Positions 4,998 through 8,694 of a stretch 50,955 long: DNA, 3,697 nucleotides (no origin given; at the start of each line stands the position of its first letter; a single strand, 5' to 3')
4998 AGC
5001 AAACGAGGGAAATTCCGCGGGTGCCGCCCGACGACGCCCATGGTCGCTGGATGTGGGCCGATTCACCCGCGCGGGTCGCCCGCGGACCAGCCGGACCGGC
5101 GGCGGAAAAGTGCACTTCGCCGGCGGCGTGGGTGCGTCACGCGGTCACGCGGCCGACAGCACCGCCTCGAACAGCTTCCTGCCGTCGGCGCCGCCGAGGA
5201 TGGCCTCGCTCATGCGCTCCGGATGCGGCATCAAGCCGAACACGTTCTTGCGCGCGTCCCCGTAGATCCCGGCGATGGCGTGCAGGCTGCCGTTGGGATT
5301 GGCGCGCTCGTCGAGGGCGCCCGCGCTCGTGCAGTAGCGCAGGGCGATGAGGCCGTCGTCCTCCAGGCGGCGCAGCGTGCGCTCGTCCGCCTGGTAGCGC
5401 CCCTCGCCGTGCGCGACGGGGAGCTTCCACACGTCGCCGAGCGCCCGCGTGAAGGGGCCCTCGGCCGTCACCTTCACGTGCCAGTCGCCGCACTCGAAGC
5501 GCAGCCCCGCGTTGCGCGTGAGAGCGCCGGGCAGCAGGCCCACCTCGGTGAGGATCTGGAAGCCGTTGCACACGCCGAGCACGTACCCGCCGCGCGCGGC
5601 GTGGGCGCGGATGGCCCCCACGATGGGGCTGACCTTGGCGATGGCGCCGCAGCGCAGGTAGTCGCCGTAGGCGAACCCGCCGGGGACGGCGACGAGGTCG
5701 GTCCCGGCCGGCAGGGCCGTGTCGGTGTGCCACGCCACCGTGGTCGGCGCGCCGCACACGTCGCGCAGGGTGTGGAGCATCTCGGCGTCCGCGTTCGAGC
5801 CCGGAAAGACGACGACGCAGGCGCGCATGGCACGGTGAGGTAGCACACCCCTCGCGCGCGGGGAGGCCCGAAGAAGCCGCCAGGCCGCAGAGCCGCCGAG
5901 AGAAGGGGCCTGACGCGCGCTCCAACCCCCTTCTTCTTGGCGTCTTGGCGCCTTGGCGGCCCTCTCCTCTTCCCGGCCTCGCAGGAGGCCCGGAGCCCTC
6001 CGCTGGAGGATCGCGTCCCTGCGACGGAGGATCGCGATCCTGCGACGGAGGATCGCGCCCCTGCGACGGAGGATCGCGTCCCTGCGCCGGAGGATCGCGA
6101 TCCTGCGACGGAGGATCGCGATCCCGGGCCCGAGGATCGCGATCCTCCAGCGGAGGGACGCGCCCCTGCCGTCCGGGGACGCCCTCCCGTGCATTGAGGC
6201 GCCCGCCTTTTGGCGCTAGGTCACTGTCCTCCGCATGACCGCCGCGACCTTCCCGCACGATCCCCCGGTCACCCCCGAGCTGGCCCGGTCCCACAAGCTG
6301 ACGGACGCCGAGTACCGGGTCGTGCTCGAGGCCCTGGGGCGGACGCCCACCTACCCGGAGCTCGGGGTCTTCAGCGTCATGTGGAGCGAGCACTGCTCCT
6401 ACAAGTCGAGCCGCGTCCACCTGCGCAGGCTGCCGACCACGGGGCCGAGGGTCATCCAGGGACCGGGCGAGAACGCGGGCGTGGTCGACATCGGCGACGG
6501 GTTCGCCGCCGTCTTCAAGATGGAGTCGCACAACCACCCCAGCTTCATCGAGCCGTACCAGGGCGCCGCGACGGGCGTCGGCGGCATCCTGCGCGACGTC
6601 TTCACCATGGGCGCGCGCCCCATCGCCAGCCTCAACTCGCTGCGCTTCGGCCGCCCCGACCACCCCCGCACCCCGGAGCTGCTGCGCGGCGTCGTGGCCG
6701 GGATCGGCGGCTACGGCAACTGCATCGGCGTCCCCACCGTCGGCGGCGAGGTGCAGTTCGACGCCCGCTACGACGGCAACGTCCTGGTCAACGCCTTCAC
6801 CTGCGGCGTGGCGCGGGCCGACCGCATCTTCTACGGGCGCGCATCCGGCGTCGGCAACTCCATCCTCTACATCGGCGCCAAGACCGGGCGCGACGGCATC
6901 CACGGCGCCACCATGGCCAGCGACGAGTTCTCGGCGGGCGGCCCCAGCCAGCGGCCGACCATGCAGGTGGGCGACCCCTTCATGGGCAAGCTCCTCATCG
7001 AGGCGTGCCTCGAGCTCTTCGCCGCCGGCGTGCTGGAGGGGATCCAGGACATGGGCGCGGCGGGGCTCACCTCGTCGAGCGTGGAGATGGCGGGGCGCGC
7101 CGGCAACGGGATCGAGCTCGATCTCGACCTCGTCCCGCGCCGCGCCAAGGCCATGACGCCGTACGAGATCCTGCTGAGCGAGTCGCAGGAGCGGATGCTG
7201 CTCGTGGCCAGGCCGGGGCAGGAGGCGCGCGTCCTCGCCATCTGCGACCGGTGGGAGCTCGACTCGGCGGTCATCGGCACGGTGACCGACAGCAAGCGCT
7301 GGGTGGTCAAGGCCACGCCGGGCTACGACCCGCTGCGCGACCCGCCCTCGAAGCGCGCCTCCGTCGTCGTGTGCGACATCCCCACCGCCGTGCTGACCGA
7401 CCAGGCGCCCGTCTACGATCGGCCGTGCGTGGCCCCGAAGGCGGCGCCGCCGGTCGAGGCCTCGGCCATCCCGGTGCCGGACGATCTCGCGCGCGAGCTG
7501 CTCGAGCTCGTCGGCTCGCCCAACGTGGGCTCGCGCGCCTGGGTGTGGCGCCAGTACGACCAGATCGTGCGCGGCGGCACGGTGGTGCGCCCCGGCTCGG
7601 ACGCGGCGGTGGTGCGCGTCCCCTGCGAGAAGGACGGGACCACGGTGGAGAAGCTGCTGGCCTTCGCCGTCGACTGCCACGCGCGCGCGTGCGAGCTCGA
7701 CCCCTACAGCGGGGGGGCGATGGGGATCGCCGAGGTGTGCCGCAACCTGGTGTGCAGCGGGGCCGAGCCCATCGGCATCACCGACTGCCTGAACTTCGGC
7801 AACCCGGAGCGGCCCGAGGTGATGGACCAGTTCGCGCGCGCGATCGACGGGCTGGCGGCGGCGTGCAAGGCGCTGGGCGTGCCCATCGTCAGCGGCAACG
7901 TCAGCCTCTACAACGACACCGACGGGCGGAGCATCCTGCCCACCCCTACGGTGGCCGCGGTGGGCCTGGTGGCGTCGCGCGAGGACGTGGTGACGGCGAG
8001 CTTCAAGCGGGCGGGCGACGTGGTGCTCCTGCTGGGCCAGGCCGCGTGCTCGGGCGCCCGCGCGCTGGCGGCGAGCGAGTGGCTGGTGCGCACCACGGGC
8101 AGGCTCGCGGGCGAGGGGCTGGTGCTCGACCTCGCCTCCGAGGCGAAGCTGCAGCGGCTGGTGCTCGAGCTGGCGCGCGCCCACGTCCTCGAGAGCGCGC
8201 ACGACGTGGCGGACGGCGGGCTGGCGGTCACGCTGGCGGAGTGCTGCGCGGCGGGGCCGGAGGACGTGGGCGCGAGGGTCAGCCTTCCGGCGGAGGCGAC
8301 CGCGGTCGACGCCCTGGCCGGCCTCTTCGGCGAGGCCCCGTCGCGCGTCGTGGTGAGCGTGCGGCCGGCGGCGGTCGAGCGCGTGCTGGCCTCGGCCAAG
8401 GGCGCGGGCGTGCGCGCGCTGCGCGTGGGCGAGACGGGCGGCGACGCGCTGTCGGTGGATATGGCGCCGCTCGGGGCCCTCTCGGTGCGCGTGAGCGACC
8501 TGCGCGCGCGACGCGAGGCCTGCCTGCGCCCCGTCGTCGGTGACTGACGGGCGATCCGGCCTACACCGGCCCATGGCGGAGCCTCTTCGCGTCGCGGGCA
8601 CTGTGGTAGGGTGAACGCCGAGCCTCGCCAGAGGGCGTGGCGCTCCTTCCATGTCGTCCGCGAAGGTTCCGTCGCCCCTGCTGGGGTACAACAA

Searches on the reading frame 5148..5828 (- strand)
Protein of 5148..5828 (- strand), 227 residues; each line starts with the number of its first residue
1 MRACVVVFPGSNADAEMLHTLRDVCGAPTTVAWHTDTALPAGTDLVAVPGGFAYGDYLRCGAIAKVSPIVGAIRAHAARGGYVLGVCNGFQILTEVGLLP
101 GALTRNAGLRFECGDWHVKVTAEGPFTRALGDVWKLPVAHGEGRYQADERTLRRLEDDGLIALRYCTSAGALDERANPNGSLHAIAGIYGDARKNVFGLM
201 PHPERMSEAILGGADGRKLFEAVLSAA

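Call 90: search_protein_families(library=pfam, proteins=[window:5148-5828:-], max_evalue=0.001)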
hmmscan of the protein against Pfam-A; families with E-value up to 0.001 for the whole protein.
window:5148-5828:- (227 aa): 3 families
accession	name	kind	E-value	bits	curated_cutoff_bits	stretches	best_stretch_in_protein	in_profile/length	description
PF13507.12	GATase_5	-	9.3e-37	126.9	27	1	2-209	3-232/260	CobB/CobQ-like glutamine amidotransferase domain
PF07685.20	GATase_3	-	3.1e-06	27.4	27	1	34-95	32-90/196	CobB/CobQ-like glutamine amidotransferase domain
PF01965.30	DJ-1_PfpI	-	0.00072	19.8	26.6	0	36-101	55-115/165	DJ-1/PfpI family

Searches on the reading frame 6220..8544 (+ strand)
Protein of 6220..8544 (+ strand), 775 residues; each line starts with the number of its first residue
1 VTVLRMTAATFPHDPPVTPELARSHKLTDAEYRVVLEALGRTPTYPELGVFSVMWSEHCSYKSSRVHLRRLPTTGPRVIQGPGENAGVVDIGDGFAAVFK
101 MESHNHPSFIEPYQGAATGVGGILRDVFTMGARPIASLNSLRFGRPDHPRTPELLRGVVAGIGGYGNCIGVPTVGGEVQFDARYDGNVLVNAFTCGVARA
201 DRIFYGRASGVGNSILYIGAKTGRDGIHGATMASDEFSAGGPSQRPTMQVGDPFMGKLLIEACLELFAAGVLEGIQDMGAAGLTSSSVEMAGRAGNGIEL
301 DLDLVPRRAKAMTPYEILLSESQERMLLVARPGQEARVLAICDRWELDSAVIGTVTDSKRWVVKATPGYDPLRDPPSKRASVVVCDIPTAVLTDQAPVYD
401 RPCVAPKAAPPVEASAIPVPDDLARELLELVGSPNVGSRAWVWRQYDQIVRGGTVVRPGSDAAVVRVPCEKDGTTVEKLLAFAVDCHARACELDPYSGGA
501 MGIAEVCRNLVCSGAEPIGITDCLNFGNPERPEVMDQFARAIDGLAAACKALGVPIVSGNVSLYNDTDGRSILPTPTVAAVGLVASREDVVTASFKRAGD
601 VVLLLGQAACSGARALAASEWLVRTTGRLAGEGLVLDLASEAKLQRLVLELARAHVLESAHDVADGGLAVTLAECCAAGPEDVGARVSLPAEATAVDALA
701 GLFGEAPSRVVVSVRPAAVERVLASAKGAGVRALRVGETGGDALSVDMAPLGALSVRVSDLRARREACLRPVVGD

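Call 90: search_protein_families(library=pfam, proteins=[window:6220-8544:+], max_evalue=0.001)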
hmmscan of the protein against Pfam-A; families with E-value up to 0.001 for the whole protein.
window:6220-8544:+ (775 aa): 3 families
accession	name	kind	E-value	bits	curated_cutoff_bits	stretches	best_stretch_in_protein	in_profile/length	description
PF00586.29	AIRS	-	1.5e-54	183.6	24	2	83-197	1-111/112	AIR synthase related protein, N-terminal domain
PF02769.27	AIRS_C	-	2.4e-52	177.7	23.1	2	211-361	2-151/156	AIR synthase related protein, C-terminal domain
PF18072.6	FGAR-AT_linker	-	2.7e-14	53.9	26.6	1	23-62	8-50/50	Formylglycinamide ribonucleotide amidotransferase linker domain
